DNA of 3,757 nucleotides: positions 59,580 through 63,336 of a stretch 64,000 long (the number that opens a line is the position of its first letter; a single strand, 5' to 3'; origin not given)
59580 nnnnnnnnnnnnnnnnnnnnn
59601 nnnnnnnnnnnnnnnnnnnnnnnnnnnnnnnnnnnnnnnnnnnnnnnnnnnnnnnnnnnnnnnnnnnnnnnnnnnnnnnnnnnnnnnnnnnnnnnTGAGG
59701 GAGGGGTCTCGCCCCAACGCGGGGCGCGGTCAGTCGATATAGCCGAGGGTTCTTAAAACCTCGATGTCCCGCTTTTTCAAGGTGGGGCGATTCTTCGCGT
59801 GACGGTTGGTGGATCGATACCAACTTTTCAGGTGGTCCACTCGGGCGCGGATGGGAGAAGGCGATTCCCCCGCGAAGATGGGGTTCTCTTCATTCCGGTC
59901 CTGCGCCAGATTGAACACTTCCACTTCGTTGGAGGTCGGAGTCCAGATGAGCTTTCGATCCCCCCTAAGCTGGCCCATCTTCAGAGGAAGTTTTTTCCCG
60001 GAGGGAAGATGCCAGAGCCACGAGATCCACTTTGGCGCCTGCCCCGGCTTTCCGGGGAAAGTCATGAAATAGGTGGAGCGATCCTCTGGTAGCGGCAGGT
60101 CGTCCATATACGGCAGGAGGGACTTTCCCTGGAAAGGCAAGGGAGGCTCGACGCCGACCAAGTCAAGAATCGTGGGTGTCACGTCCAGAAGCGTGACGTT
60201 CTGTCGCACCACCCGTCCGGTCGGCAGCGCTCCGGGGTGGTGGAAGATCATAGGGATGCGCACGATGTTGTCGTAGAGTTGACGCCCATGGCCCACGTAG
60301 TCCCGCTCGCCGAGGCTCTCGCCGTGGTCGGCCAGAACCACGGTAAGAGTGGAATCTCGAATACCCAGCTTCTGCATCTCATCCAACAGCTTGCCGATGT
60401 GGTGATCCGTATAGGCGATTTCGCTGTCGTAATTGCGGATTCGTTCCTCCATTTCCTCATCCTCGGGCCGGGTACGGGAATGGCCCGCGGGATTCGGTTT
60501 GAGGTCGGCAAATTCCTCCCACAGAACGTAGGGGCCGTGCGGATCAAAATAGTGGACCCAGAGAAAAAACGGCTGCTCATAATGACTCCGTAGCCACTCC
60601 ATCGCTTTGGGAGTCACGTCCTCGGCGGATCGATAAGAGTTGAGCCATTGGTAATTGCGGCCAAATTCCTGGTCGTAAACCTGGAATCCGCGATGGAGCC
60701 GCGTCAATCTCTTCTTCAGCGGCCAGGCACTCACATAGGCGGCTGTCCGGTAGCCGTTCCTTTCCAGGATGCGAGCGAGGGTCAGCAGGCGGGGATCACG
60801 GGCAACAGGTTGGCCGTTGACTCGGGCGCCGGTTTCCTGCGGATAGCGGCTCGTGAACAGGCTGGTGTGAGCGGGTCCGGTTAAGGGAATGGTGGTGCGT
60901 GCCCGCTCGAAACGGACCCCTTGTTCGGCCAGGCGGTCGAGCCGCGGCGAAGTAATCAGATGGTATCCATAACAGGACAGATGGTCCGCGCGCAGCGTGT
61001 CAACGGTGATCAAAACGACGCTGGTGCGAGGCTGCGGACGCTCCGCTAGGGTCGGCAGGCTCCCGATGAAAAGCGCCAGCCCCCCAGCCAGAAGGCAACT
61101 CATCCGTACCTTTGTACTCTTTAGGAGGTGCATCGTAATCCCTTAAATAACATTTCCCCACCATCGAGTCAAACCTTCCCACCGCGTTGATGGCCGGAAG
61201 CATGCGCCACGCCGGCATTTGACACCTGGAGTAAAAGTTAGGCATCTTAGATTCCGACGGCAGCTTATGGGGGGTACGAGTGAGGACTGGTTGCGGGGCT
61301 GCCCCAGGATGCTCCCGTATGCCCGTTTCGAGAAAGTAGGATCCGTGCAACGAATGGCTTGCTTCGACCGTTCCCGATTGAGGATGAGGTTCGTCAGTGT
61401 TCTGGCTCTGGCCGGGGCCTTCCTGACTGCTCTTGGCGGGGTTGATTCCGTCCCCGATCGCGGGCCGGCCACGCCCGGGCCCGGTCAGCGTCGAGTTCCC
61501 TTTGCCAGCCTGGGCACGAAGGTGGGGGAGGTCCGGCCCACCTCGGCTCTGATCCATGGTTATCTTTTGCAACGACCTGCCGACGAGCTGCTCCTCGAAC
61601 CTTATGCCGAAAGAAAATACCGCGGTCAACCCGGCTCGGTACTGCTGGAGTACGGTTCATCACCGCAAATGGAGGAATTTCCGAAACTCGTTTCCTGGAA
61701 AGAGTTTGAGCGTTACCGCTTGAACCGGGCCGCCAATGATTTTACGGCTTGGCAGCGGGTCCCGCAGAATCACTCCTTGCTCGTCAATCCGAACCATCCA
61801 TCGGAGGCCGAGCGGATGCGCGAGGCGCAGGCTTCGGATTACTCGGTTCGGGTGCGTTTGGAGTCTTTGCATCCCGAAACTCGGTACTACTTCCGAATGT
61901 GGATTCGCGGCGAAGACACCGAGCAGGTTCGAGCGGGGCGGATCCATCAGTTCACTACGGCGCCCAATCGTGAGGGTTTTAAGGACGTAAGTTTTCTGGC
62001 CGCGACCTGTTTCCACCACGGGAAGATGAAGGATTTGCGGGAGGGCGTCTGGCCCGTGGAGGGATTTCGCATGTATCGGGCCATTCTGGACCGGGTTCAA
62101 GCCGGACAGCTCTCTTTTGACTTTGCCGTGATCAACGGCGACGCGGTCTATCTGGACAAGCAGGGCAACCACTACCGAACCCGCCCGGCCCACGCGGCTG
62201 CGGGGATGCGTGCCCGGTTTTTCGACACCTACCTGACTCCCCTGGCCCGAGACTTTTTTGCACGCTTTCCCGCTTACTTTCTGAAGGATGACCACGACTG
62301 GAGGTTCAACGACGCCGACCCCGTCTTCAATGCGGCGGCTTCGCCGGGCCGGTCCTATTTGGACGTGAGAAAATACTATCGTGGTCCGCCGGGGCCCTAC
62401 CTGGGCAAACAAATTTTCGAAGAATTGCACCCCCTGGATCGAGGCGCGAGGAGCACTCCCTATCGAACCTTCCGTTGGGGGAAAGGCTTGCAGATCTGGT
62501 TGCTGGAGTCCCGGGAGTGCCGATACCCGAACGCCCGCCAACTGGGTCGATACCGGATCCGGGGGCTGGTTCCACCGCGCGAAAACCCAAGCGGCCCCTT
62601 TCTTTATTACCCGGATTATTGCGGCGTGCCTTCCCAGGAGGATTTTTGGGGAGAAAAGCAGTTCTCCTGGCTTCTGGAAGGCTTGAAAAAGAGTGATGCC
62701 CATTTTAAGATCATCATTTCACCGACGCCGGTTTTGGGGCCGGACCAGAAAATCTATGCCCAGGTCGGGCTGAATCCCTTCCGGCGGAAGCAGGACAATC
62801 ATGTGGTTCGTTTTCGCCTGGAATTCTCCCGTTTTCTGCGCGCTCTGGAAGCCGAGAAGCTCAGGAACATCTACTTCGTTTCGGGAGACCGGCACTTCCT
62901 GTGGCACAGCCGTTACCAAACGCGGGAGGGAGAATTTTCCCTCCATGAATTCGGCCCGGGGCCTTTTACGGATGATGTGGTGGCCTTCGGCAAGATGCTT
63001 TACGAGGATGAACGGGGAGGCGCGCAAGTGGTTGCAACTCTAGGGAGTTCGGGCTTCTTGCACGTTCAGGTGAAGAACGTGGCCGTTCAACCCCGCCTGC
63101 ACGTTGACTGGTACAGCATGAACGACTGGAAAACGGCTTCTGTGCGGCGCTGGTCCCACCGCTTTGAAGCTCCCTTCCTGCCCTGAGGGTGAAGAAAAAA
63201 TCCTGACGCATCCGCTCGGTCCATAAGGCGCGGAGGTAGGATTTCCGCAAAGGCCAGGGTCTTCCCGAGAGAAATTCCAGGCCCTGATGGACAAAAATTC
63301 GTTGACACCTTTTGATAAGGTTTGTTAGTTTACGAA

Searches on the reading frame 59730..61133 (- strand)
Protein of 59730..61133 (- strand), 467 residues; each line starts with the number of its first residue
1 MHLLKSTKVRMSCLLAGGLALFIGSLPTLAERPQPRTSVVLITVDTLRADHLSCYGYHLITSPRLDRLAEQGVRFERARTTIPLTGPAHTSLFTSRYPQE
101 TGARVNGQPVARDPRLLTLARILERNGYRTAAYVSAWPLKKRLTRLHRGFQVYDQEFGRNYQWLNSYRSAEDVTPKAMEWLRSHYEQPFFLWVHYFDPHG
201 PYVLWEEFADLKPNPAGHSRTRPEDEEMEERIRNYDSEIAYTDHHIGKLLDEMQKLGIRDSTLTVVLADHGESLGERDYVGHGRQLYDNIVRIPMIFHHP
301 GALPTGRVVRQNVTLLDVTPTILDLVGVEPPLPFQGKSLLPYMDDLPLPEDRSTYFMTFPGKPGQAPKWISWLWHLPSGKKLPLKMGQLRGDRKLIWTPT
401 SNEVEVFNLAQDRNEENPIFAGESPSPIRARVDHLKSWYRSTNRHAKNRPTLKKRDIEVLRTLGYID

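Call 64: search_protein_families(library=pfam, proteins=[window:59730-61133:-], max_evalue=0.00001)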
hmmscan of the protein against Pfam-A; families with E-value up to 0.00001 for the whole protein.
window:59730-61133:- (467 aa): 3 families
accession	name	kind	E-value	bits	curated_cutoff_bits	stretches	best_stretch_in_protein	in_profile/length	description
PF00884.28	Sulfatase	-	1.2e-53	182.9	25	1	39-328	3-301/301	Sulfatase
PF01663.27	Phosphodiest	-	4e-13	50.1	23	1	39-286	1-235/342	Type I phosphodiesterase / nucleotide pyrophosphatase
PF16347.10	SGSH_C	-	4.5e-11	43.6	29.3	1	284-353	9-78/154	N-sulphoglucosamine sulphohydrolase, C-terminal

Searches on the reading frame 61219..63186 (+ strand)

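Call 64: search_protein_families(library=pfam, proteins=[window:61219-63186:+], max_evalue=0.00001)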
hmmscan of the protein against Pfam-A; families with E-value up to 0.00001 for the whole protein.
window:61219-63186:+ (655 aa): 1 family
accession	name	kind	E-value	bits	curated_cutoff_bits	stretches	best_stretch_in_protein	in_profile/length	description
PF09423.15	PhoD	-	2.9e-21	76.4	27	1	278-584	9-292/343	PhoD-like phosphatase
